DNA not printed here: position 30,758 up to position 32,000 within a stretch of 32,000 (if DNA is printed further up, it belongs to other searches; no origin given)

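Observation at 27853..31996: DUF1611 (DgcN-like) / amino-acid permease / enolase-superfamily racemase cluster: candidate D-glutamate or N-acyl-D-amino-acid salvage module in a hyperthermophilic archaeon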

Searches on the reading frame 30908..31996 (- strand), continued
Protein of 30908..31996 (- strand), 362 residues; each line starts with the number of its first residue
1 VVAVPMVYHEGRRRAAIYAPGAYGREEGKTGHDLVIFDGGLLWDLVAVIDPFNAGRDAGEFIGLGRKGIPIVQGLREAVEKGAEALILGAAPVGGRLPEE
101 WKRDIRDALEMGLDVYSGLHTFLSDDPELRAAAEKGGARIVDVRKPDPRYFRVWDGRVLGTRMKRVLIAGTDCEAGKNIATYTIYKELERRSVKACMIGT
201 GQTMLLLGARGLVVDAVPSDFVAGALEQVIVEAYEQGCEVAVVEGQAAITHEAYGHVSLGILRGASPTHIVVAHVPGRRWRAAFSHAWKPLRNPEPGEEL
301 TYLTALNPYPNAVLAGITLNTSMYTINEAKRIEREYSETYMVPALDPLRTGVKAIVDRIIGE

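Call 20: find_encoding_contigs(protein=P0004, flank=8000, max_places=2)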
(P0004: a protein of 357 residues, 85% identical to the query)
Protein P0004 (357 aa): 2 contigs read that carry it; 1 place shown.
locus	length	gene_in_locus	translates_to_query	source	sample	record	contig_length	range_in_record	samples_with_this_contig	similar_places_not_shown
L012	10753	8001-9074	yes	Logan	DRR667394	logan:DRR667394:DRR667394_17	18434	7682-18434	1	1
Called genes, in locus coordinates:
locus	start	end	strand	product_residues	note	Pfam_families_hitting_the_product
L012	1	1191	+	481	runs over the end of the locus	PF01637:ATPase_2, PF13401:AAA_22 (weak), PF09339:HTH_IclR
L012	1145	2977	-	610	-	PF13522:GATase_6, PF01493:GXGXG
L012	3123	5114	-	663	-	PF01070:FMN_dh (faint), PF01645:Glu_synthase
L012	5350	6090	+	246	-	-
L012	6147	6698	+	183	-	PF01923:Cob_adeno_trans (weak)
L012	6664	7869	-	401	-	PF02746:MR_MLE_N (weak), PF13378:MR_MLE_C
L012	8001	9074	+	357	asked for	PF17396:DUF1611_N, PF07755:DUF1611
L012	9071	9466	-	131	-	PF02579:Nitro_FeMo-Co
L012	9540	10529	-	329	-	PF04909:Amidohydro_2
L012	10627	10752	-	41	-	?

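Call 21: find_encoding_contigs(protein=P0024, flank=8000, max_places=2)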
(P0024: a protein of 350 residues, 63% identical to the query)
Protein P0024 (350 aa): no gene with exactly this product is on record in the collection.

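Call 22: find_encoding_contigs(protein=P0012, flank=8000, max_places=2)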
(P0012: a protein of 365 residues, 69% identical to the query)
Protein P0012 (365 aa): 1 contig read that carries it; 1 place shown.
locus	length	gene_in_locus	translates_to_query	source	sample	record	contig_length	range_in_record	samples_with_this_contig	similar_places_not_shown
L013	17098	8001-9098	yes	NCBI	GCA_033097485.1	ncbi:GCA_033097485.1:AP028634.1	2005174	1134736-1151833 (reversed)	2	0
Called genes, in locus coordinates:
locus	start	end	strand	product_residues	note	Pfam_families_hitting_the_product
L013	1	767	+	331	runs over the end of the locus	PF02779:Transket_pyr, PF02780:Transketolase_C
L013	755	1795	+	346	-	PF01817:CM_2, PF01488:Shikimate_DH (weak), PF03807:F420_oxidored, PF07991:KARI_N (weak), PF02153:PDH_N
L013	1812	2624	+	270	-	PF00800:PDT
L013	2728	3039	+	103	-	-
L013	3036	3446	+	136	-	PF01850:PIN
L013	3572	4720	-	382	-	PF01264:Chorismate_synt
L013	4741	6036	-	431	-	PF00275:EPSP_synthase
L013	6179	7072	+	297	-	PF00288:GHMP_kinases_N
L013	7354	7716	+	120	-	-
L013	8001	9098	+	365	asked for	PF17396:DUF1611_N, PF07755:DUF1611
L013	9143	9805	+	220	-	PF02391:MoaE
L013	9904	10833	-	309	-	PF01972:SDH_protease, PF00574:CLP_protease (faint), PF25145:NfeD1b_N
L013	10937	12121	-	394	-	PF07690:MFS_1, PF12832:MFS_1_like (faint), PF07690:MFS_1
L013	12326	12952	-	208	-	-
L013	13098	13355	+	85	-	PF14947:HTH_45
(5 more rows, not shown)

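Call 31: find_encoding_contigs(protein=P0021, flank=8000, max_places=2)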
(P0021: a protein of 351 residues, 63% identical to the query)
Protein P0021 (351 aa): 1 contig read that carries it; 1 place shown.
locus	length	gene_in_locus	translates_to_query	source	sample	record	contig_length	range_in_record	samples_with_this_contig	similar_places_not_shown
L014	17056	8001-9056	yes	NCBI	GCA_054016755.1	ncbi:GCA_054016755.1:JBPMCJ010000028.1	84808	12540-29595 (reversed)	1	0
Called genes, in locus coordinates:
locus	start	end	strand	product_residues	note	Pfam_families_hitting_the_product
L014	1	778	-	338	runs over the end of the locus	PF13484:Fer4_16 (faint), PF00037:Fer4 (faint), PF12800:Fer4_4 (faint), PF12838:Fer4_7 (weak), PF13183:Fer4_8 (weak), PF14697:Fer4_21 (weak), PF12838:Fer4_7 (weak), PF13187:Fer4_9 (weak), +3 more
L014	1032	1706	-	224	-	PF01092:Ribosomal_S6e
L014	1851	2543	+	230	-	PF18489:Alpha_Helical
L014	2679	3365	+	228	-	PF00215:OMPdecase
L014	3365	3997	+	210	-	PF12705:PDDEXK_1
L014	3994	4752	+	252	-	PF23023:Anti-Pycsar_Apyc1, PF00753:Lactamase_B, PF12706:Lactamase_B_2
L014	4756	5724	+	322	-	-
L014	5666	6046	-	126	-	PF01849:NAC (weak), PF19026:UBA_HYPK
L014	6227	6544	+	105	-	-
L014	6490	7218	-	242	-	PF00149:Metallophos, PF12850:Metallophos_2 (faint)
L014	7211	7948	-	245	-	PF04256:DUF434, PF18481:DUF5616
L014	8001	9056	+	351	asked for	PF17396:DUF1611_N, PF07755:DUF1611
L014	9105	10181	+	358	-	PF02746:MR_MLE_N, PF13378:MR_MLE_C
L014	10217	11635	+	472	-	PF01523:PmbA_TldD_1st, PF19290:PmbA_TldD_2nd, PF19289:PmbA_TldD_3rd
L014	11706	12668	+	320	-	-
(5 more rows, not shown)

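Call 32: find_encoding_contigs(protein=P0032, flank=8000, max_places=2)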
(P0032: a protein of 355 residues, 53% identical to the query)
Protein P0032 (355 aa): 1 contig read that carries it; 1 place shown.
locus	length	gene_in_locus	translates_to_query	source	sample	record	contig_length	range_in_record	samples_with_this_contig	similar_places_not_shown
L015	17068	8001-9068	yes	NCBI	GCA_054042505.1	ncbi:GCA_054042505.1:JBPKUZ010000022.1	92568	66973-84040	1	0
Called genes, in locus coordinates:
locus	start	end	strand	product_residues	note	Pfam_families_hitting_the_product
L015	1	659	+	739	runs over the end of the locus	PF02516:STT3, PF21436:STT3-PglB_core (weak)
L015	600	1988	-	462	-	PF00206:Lyase_1, PF08328:ASL_C (faint), PF10397:ADSL_C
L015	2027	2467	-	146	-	-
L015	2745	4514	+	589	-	PF00270:DEAD, PF04851:ResIII, PF16203:ERCC3_RAD25_C, PF00271:Helicase_C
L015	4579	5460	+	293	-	PF00056:Ldh_1_N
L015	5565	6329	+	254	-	PF00583:Acetyltransf_1, PF13508:Acetyltransf_7 (weak), PF08445:FR47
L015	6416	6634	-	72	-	PF14947:HTH_45 (faint), PF13412:HTH_24 (weak)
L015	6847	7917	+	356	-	PF02746:MR_MLE_N, PF13378:MR_MLE_C, PF07476:MAAL_C (weak)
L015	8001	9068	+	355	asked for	PF17396:DUF1611_N, PF07755:DUF1611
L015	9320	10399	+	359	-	PF05343:Peptidase_M42, PF01546:Peptidase_M20 (weak)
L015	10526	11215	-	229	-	-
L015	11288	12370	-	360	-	PF01490:Aa_trans (weak), PF03222:Trp_Tyr_perm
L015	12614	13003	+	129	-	PF07690:MFS_1, PF12832:MFS_1_like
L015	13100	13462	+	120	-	PF07690:MFS_1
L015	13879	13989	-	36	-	-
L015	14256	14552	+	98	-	-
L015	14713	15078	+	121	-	-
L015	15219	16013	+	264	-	-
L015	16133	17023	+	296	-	-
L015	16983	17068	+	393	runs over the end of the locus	-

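Call 35: search_protein_families(library=ncbifam, proteins=[P0058, P0072, P0003, P0024, P0032, P0037, P0054, P0053, P0064, P0119], max_evalue=1e-20)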
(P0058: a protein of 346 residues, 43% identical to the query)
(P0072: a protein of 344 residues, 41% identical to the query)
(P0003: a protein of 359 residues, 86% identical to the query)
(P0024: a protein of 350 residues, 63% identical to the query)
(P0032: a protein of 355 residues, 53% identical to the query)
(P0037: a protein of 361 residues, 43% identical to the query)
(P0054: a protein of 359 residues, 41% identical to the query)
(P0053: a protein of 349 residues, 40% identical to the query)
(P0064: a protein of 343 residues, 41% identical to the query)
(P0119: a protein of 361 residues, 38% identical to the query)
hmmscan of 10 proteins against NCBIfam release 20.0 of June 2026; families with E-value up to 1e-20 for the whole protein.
P0058 (346 aa): 1 family
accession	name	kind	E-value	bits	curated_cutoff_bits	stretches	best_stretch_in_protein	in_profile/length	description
NF041892.1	DgcN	equivalog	1.3e-57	195.2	480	1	78-298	53-268/326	N-acetyltransferase DgcN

P0072 (344 aa): 1 family
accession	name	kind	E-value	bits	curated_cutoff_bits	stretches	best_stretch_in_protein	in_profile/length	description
NF041892.1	DgcN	equivalog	1.3e-56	192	480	1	78-290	56-263/326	N-acetyltransferase DgcN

P0003 (359 aa): 1 family
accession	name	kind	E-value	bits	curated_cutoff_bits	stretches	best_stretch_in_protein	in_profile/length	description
NF041892.1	DgcN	equivalog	6.9e-62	209.3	480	1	71-356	48-326/326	N-acetyltransferase DgcN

P0024 (350 aa): 1 family
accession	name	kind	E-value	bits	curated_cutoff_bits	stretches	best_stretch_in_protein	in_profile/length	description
NF041892.1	DgcN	equivalog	8.7e-61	205.7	480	1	62-344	48-325/326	N-acetyltransferase DgcN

P0032 (355 aa): 1 family
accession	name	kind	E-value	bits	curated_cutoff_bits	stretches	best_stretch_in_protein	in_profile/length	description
NF041892.1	DgcN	equivalog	8.6e-67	225.4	480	1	63-344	48-326/326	N-acetyltransferase DgcN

P0037 (361 aa): 1 family
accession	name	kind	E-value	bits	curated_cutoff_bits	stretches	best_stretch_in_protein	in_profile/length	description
NF041892.1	DgcN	equivalog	1.3e-60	205.1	480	1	82-352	57-325/326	N-acetyltransferase DgcN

P0054 (359 aa): 1 family
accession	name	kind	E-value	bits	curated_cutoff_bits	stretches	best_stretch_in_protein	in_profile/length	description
NF041892.1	DgcN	equivalog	1.7e-75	254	480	1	6-340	4-325/326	N-acetyltransferase DgcN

P0053 (349 aa): 1 family
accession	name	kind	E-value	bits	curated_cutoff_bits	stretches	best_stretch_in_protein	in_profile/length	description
NF041892.1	DgcN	equivalog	1.5e-76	257.4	480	1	7-339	2-325/326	N-acetyltransferase DgcN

P0064 (343 aa): 1 family
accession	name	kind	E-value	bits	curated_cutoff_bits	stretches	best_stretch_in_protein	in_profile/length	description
NF041892.1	DgcN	equivalog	5.2e-58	196.6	480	1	78-289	56-262/326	N-acetyltransferase DgcN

P0119 (361 aa): 1 family
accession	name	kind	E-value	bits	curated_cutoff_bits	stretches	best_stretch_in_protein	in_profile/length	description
NF041892.1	DgcN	equivalog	1.1e-88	297.3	480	1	18-340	14-325/326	N-acetyltransferase DgcN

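Call 41: find_related_loci(query=A2, collection=metagenome_contigs, flank=7000)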
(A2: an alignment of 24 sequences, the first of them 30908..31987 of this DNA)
Query A2 (359 aa) in metagenome_contigs; peptide patterns used: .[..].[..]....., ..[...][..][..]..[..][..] (x = any residue, [..] = any of these).
147 stretches matched a pattern; 40 encode a relative of the query (tblastn E <= 1e-3); 40 distinct loci.
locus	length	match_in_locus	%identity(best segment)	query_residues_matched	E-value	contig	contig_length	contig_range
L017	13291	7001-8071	82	1-357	0e+0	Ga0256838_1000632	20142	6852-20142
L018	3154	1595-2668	80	1-358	0e+0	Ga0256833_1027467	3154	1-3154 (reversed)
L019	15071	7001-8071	82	1-357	0e+0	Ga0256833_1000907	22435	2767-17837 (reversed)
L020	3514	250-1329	66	1-359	1e-166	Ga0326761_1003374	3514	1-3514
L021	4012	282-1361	65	1-359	1e-164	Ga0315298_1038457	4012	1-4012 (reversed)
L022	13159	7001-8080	66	1-359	1e-159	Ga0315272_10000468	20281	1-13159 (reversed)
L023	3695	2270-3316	61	8-358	4e-136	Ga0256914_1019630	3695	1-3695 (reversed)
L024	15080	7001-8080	66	1-359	7e-160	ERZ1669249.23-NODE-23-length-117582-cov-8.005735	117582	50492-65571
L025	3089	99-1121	45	9-357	1e-86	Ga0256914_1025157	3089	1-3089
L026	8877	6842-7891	44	3-357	1e-84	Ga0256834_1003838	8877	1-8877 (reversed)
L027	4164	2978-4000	44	10-356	9e-84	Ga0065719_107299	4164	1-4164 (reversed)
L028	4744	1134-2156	44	10-356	1e-83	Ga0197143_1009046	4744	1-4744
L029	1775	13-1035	44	10-356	1e-87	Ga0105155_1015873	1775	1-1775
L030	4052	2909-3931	45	10-356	1e-81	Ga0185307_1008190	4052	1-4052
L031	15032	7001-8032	41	9-356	3e-80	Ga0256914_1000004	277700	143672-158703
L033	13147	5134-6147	44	10-357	3e-80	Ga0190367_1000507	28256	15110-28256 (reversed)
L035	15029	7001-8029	45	10-356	5e-79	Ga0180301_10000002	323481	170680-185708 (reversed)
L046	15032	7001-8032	39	7-354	7e-70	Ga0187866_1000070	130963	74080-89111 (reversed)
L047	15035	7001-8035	38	6-354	3e-69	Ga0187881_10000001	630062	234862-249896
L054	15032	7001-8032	39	7-354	7e-70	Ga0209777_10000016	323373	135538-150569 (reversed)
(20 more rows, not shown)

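Call 45: search_protein_families(library=pfam, proteins=[L031:2053-2883:+, L031:2983-4002:+, L031:4077-5534:+, L031:5563-5937:+, L031:5950-6936:+, L031:9237-10265:-, L031:10735-11514:-, L031:11569-12615:-, L031:12634-13911:-, L035:9826-11160:+], max_evalue=0.001)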
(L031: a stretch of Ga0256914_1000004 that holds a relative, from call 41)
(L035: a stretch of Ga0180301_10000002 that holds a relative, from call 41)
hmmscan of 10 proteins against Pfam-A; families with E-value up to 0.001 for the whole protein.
L031:2053-2883:+ (276 aa): 1 family
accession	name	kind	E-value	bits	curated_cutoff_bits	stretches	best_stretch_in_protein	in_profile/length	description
PF12802.13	MarR_2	-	0.0001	22.8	27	1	35-75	21-61/61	MarR family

L031:2983-4002:+ (339 aa): 1 family
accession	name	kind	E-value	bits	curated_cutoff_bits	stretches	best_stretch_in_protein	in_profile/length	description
PF00709.27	Adenylsucc_synt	-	1.2e-74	252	27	3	146-283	189-328/416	Adenylosuccinate synthetase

L031:4077-5534:+ (485 aa): 7 families
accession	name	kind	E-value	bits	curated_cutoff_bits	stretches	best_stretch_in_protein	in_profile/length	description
PF21688.3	FAD-depend_C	-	6.9e-15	56.2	27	1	262-412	42-195/197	FAD-dependent protein, C-terminal domain-like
PF07992.20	Pyr_redox_2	-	2.6e-14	53.8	26.1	0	141-225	170-251/291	Pyridine nucleotide-disulphide oxidoreductase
PF01266.30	DAO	-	1.8e-12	47.9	27.9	2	144-342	138-322/353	FAD dependent oxidoreductase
PF03486.20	HI0933_like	-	2.9e-11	43.7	50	2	4-56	2-47/244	HI0933-like protein Rossmann domain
PF13738.12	Pyr_redox_3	-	9.5e-09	35.3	30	1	110-208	36-134/305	Pyridine nucleotide-disulphide oxidoreductase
PF01134.28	GIDA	-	3.2e-06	26.9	22.1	1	393-458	316-382/391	Glucose inhibited division protein A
PF13450.12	NAD_binding_8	-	0.00047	20.8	21.9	0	7-42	1-30/68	NAD(P)-binding Rossmann-like domain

L031:5563-5937:+ (124 aa): 2 families
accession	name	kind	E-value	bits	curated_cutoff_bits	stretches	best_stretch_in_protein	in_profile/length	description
PF00828.25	Ribosomal_L27A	-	3.4e-11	43.9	21.5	1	33-104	7-71/72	Ribosomal proteins 50S-L15, 50S-L18e, 60S-L27A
PF17135.9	Ribosomal_L18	-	4e-10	39.8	28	1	11-122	21-138/188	Ribosomal protein 60S L18 and 50S L18e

L031:5950-6936:+ (328 aa): 1 family
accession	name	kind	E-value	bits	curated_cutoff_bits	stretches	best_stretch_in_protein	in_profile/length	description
PF01699.29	Na_Ca_ex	-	8.9e-27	94.3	24.9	2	3-159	2-150/151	Sodium/calcium exchanger protein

L031:9237-10265:- (342 aa): 0 families

L031:10735-11514:- (259 aa): 3 families
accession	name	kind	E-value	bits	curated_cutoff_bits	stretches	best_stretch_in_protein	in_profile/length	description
PF01656.29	CbiA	-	3.2e-10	40.5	25.4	1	6-229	5-115/125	CobQ/CobB/MinD/ParA nucleotide binding domain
PF10609.15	ParA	-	4e-05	23.6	27.1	1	4-52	8-56/246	NUBPL iron-transfer P-loop NTPase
PF13614.12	AAA_31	-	0.00026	21.4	27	1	7-42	9-44/177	AAA domain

L031:11569-12615:- (348 aa): 4 families
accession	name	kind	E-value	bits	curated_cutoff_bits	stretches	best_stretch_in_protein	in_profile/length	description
PF02800.25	Gp_dh_C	-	1.1e-18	67.8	24.4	1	155-300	8-155/158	Glyceraldehyde 3-phosphate dehydrogenase, C-terminal domain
PF01408.29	GFO_IDH_MocA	-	1.3e-06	29.5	24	1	3-98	1-81/120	Oxidoreductase family, NAD-binding Rossmann fold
PF01113.26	DapB_N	-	2.6e-06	27.9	25.6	1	3-97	1-85/124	Dihydrodipicolinate reductase, N-terminus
PF02774.23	Semialdhyde_dhC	-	8.5e-05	23.2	26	1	206-285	91-173/184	Semialdehyde dehydrogenase, dimerisation domain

L031:12634-13911:- (425 aa): 1 family
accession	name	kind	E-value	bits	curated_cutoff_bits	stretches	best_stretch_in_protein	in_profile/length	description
PF00162.24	PGK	-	1e-110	370.7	27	1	17-399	2-379/379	Phosphoglycerate kinase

L035:9826-11160:+ (444 aa): 1 family
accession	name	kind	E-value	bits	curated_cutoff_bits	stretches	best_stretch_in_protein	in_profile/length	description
PF24038.1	DUF7347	-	8e-13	48.9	27.6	1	12-82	4-76/77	Domain of unknown function (DUF7347)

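Call 46: search_protein_families(library=pfam, proteins=[L033:6174-6959:-, L033:7013-7720:-, L033:7803-9143:+, L033:3822-4940:-, L054:5537-6922:-, L046:12081-13172:+, L047:10731-12005:+, L047:9252-10718:+, L019:8089-9663:-, L009:2134-2730:+], max_evalue=0.001)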
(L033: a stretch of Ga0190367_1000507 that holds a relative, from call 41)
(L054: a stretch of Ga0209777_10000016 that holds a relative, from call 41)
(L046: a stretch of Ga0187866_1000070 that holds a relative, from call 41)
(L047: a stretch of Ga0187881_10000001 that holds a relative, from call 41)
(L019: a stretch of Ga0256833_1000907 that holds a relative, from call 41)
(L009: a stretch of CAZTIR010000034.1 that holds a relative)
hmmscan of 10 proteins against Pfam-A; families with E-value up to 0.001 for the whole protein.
L033:6174-6959:- (261 aa): 1 family
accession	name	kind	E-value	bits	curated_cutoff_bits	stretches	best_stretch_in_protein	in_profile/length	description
PF01975.23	SurE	-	8.3e-41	140.3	22.1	1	3-175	1-175/189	Survival protein SurE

L033:7013-7720:- (235 aa): 1 family
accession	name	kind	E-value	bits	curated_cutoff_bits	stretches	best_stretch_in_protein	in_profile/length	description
PF01177.27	Asp_Glu_race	-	4.6e-48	164.2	31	1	8-224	1-211/211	Asp/Glu/Hydantoin racemase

L033:7803-9143:+ (446 aa): 2 families
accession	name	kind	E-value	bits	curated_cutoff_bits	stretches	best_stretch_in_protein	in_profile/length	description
PF01229.23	Glyco_hydro_39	-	7e-22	78.3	26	1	144-316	119-302/472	Glycosyl hydrolases family 39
PF11790.14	Glyco_hydro_cc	-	0.00018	21.6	21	1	181-264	72-157/237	Glycosyl hydrolase catalytic core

L033:3822-4940:- (372 aa): 0 families

L054:5537-6922:- (461 aa): 2 families
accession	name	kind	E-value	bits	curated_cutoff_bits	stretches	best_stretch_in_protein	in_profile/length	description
PF01979.26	Amidohydro_1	-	1.6e-25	90.5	25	1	60-440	1-345/345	Amidohydrolase family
PF07969.17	Amidohydro_3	-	2.6e-11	44.1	29.7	1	358-440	403-471/472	Amidohydrolase family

L046:12081-13172:+ (363 aa): 2 families
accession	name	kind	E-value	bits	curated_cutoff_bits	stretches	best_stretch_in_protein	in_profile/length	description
PF02729.26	OTCace_N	-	9.1e-36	123.6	29.9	1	25-175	1-147/148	Aspartate/ornithine carbamoyltransferase, carbamoyl-P binding domain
PF00185.30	OTCace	-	3.8e-31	108.7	29.4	1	206-352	20-156/157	Aspartate/ornithine carbamoyltransferase, Asp/Orn binding domain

L047:10731-12005:+ (424 aa): 1 family
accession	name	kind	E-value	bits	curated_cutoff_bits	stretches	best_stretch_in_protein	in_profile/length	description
PF00291.31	PALP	-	1.1e-78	265.1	35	1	80-390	2-295/295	Pyridoxal-phosphate dependent enzyme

L047:9252-10718:+ (488 aa): 1 family
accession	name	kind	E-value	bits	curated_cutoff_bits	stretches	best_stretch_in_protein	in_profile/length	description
PF00291.31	PALP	-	2.7e-12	47.1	35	1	103-328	33-259/295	Pyridoxal-phosphate dependent enzyme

L019:8089-9663:- (524 aa): 1 family
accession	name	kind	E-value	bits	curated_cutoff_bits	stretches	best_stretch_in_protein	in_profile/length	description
PF22230.1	Csx1_CARF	-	5.8e-05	23.9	24.7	1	26-208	7-146/163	CRISPR system endoribonuclease Csx1, CARF domain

L009:2134-2730:+ (198 aa): 0 families

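Call 49: search_protein_families(library=pfam, proteins=[L010:6263-7033:-, L010:7085-7474:-, L010:4769-5122:+, L012:9071-9466:-, L012:9540-10529:-, L015:9320-10399:+], max_evalue=0.01)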
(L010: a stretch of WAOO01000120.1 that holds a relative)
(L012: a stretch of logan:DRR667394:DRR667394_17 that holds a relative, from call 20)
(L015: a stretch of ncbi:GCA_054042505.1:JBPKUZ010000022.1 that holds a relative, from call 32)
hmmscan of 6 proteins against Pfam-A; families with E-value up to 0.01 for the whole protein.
L010:6263-7033:- (256 aa): 2 families
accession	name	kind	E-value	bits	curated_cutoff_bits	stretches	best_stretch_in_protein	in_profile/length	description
PF05168.19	HEPN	-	3.5e-27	95.3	22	1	8-131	2-113/117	HEPN domain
PF01909.29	NTP_transf_2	-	2.6e-07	31.4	21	1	166-229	9-71/93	Nucleotidyltransferase domain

L010:7085-7474:- (129 aa): 3 families
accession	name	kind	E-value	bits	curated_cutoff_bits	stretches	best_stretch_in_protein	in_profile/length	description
PF01909.29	NTP_transf_2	-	4.5e-12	46.6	21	1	24-103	2-85/93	Nucleotidyltransferase domain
PF18765.7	Polbeta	-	3.9e-06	27.4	26.9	1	38-91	15-70/93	Polymerase beta, Nucleotidyltransferase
PF03445.19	DUF294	-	7.9e-05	23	21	1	9-70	21-80/138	Putative nucleotidyltransferase DUF294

L010:4769-5122:+ (117 aa): 0 families

L012:9071-9466:- (131 aa): 1 family
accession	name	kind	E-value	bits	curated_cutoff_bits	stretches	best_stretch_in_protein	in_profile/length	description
PF02579.22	Nitro_FeMo-Co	-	1.4e-12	48.2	26.3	1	19-119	7-92/94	Dinitrogenase iron-molybdenum cofactor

L012:9540-10529:- (329 aa): 1 family
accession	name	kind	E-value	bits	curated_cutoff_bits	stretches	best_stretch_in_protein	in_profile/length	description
PF04909.20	Amidohydro_2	-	2.3e-24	87.1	26.4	1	133-320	91-288/289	Amidohydrolase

L015:9320-10399:+ (359 aa): 2 families
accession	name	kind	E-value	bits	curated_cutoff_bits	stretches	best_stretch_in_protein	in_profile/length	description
PF05343.19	Peptidase_M42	-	2.1e-100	336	23.2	1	46-337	1-292/292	M42 glutamyl aminopeptidase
PF01546.33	Peptidase_M20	-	9.2e-07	29.4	24.6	1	180-343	36-205/206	Peptidase family M20/M25/M40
